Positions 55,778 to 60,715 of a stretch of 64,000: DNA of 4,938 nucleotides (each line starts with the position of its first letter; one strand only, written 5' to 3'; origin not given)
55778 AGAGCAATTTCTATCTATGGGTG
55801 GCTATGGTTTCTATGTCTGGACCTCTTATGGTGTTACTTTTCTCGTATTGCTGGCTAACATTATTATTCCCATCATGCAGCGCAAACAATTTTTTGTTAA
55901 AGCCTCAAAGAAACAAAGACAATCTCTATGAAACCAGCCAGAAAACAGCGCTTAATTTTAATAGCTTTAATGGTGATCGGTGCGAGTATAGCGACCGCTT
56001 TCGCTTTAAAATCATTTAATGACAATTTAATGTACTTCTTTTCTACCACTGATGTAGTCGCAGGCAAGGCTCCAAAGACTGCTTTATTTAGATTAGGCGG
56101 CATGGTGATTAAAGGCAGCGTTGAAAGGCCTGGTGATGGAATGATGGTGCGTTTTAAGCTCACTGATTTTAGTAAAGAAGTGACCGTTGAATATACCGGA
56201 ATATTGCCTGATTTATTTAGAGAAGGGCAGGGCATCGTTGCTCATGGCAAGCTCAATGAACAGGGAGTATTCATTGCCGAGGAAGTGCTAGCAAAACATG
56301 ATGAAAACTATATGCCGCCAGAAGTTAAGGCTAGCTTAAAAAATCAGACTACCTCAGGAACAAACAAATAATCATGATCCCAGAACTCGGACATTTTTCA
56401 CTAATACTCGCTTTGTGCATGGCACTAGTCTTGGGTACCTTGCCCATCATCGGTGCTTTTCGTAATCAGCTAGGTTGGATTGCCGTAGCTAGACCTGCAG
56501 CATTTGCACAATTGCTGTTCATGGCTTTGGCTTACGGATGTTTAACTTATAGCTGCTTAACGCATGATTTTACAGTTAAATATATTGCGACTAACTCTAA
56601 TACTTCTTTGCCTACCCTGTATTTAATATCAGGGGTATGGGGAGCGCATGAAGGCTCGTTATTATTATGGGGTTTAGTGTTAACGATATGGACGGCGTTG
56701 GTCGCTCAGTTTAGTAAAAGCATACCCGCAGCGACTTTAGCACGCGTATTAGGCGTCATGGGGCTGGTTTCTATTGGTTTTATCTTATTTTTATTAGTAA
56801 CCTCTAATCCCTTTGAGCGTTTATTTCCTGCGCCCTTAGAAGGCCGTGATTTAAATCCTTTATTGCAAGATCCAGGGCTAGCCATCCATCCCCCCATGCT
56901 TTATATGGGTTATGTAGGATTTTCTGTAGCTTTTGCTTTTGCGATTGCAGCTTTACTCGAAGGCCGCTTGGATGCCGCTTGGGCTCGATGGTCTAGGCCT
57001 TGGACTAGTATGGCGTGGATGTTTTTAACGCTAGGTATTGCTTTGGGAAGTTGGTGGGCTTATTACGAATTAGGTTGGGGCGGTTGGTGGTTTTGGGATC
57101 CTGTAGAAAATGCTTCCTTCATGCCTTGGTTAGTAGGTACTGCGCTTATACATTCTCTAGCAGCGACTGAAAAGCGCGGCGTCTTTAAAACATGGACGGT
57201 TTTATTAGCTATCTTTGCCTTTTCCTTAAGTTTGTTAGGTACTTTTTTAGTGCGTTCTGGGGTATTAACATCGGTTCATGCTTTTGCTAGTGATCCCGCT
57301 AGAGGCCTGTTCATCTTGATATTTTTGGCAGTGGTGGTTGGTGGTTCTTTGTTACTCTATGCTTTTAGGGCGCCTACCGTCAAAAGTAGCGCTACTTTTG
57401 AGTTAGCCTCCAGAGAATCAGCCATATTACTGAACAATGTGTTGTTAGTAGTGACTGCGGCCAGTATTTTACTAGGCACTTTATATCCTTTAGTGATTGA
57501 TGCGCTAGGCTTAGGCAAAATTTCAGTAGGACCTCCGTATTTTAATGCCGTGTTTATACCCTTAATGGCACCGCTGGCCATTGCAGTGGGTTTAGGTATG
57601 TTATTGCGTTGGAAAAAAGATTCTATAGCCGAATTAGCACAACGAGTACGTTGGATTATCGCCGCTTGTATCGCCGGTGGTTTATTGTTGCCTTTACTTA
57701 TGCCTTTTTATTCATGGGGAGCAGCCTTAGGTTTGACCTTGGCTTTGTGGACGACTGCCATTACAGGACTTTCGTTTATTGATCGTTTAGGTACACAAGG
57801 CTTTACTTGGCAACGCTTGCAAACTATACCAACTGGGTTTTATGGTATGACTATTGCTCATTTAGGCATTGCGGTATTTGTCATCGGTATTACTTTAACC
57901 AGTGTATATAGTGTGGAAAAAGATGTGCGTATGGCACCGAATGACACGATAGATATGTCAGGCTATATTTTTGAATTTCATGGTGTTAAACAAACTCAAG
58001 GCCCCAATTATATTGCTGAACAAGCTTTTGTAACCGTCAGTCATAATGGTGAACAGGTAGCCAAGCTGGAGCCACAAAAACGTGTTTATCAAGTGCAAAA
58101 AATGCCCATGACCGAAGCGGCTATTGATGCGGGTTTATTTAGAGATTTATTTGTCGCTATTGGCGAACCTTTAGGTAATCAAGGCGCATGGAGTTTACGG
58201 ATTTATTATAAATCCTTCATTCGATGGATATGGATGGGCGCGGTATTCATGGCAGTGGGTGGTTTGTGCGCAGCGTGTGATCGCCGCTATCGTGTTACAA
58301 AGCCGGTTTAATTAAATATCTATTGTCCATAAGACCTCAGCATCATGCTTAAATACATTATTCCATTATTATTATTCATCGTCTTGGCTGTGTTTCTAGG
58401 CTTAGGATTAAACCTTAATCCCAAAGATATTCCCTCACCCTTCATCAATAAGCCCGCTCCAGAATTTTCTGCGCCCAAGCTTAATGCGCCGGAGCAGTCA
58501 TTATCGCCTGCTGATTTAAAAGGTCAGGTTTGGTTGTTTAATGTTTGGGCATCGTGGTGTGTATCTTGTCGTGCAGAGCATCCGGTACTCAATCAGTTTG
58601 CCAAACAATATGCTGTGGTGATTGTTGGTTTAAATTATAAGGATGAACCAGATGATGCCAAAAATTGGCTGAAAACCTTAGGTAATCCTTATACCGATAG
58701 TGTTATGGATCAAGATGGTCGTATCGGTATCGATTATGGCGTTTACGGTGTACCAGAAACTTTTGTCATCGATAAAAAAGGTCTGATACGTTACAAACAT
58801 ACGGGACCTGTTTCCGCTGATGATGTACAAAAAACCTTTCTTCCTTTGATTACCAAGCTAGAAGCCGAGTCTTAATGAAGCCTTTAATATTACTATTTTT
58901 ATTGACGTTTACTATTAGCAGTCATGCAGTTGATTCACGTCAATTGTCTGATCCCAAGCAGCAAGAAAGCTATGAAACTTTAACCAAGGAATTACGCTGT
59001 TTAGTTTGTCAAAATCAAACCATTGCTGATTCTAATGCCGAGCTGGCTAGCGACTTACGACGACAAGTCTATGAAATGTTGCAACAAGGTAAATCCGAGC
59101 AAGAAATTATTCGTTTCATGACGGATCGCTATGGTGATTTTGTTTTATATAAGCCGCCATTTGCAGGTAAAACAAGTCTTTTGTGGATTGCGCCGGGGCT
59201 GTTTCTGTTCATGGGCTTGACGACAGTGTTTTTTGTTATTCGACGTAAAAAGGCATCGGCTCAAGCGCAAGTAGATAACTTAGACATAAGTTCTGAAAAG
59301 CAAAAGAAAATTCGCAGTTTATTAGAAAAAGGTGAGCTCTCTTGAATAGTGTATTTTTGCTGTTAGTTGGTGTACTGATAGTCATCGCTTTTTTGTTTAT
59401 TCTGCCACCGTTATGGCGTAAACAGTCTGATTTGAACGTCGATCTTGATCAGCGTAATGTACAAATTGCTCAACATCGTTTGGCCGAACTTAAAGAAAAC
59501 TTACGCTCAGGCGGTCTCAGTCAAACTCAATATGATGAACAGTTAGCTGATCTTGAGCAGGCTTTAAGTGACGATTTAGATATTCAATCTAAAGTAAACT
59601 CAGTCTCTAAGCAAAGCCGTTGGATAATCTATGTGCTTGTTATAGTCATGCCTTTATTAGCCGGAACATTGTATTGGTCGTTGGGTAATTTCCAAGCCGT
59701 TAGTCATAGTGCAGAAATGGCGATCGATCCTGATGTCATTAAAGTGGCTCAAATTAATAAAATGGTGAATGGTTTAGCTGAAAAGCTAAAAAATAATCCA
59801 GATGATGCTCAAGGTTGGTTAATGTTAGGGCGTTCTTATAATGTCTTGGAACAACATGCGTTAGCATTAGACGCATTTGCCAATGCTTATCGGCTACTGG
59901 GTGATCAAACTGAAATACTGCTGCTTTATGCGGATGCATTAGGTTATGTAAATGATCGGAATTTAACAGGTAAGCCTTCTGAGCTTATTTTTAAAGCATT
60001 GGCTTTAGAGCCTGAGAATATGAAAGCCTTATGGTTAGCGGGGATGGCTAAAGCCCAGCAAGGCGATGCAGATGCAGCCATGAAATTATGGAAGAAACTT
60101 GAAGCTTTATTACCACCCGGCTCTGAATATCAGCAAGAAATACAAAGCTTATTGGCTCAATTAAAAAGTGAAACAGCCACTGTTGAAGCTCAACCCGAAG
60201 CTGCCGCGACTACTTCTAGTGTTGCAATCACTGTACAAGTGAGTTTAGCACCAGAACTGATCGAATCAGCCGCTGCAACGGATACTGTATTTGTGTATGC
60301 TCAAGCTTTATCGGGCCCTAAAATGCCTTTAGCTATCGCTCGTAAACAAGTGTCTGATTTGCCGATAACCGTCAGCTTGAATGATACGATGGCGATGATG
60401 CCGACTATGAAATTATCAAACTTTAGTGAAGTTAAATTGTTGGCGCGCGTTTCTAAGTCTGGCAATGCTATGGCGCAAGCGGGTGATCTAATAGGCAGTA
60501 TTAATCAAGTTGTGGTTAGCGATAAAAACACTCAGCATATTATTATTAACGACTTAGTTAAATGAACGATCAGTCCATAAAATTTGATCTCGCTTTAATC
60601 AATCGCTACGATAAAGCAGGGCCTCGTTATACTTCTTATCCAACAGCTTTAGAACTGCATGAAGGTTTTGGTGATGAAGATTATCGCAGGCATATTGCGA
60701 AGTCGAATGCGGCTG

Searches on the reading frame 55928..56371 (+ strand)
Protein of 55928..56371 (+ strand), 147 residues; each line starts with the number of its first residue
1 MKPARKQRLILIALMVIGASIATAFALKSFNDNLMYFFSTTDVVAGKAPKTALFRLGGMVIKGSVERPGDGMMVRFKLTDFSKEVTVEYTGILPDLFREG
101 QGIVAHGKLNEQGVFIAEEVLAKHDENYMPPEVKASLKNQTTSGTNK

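Call 36: search_protein_families(library=pfam, proteins=[window:55928-56371:+], max_evalue=0.0001)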
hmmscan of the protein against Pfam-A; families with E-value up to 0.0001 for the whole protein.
window:55928-56371:+ (147 aa): 1 family
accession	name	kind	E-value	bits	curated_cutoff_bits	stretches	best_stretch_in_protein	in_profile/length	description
PF03100.22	CcmE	-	2.7e-35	121.1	24.6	1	35-131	2-99/99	CcmE domain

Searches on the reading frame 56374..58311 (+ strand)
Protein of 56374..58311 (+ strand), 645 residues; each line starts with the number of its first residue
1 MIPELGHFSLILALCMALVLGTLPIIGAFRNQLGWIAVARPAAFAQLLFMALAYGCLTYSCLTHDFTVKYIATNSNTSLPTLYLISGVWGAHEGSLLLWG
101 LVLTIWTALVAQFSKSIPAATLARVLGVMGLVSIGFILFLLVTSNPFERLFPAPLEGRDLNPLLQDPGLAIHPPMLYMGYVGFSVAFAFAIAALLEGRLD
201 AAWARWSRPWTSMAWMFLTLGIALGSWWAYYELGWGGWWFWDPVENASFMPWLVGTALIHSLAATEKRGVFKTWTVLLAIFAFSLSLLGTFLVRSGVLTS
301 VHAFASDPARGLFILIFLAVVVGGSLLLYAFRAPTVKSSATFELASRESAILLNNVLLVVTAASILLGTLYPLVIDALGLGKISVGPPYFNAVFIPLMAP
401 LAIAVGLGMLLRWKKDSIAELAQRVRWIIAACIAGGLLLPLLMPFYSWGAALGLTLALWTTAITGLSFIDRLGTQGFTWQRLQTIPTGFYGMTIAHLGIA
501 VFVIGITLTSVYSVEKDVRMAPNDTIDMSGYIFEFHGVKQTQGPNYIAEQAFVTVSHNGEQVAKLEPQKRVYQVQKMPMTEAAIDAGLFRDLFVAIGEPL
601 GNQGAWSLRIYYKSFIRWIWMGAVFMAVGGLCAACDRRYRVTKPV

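Call 36: search_protein_families(library=pfam, proteins=[window:56374-58311:+], max_evalue=0.0001)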
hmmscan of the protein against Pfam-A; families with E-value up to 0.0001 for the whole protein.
window:56374-58311:+ (645 aa): 2 families
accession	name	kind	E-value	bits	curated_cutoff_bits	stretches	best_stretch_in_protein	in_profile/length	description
PF16327.10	CcmF_C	-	3.2e-130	434.5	28.7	1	315-637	1-323/323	Cytochrome c-type biogenesis protein CcmF C-terminal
PF01578.25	Cytochrom_C_asm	-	9.7e-56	189.2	29.9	1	89-295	1-206/212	Cytochrome C assembly protein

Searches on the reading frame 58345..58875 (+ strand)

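Call 36: search_protein_families(library=pfam, proteins=[window:58345-58875:+], max_evalue=0.0001)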
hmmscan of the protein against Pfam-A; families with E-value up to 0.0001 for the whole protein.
window:58345-58875:+ (176 aa): 5 families
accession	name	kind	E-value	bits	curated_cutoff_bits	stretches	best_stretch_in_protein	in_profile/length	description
PF08534.16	Redoxin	-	8.8e-21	74.7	26.6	1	35-159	3-139/148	Redoxin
PF00578.27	AhpC-TSA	-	3.3e-18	66.3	26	1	34-150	1-123/124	AhpC/TSA family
PF13905.12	Thioredoxin_8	-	2.4e-08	34.6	27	1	61-146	2-92/94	Thioredoxin-like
PF00085.26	Thioredoxin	-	5.2e-07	30.1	23.5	1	61-107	19-67/103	Thioredoxin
PF13098.12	Thioredoxin_2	-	1.2e-05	26.1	27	1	60-163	5-102/104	Thioredoxin-like domain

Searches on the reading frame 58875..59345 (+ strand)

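Call 36: search_protein_families(library=pfam, proteins=[window:58875-59345:+], max_evalue=0.0001)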
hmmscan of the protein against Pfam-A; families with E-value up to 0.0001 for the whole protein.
window:58875-59345:+ (156 aa): 1 family
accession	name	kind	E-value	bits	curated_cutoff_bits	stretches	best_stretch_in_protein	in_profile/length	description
PF03918.19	CcmH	-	7.2e-54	181.4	25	1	6-150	3-143/143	Cytochrome C biogenesis protein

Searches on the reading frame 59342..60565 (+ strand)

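Call 37: search_protein_families(library=pfam, proteins=[window:59342-60565:+], max_evalue=0.0001)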
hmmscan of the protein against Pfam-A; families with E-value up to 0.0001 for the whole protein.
window:59342-60565:+ (407 aa): 2 families
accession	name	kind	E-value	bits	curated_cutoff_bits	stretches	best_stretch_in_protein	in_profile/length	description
PF23892.1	Ig_CycH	-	2.8e-40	136.8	27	1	296-403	1-108/108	Cytochrome c-type biogenesis protein H Ig-like domain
PF23914.1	TPR_CcmH_CycH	-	1.7e-26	93.4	42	1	134-262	28-156/158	Cytochrome c-type biogenesis protein H TPR domain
